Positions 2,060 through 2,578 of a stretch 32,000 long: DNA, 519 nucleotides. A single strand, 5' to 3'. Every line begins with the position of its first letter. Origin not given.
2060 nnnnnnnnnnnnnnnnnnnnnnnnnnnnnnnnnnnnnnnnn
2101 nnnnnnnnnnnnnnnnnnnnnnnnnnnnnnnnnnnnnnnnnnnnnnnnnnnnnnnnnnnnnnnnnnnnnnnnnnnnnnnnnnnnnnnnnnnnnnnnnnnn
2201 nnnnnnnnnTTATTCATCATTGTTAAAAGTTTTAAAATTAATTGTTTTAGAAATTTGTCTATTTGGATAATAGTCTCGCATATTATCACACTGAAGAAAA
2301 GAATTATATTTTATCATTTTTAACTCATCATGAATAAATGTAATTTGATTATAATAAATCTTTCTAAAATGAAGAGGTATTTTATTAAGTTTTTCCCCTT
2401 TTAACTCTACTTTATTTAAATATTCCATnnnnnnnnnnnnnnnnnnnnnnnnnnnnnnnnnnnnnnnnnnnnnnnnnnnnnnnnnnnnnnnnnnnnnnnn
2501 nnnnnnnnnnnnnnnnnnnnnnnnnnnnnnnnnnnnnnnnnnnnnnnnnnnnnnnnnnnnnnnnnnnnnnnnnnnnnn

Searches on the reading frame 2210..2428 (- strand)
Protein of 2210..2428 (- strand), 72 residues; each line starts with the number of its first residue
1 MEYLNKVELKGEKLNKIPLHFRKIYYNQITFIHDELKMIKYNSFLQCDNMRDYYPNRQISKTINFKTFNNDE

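Call 6: search_protein_families(library=ncbifam, proteins=[window:2210-2428:-], max_evalue=0.01)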
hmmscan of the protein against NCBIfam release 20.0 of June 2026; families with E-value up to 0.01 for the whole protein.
window:2210-2428:- (72 aa): 0 families

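Call 22: search_protein_families(library=pfam, proteins=[window:2210-2428:-], max_evalue=0.01)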
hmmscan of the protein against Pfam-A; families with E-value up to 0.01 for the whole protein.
window:2210-2428:- (72 aa): 0 families
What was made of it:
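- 2210..2428 (-): 72-aa small protein between the ATP-grasp and SPASM genes, in the position of the 'LPL family' auxiliary protein. It contains KIPLHF. It has no Pfam or NCBIfam hit (calls 6, 22).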
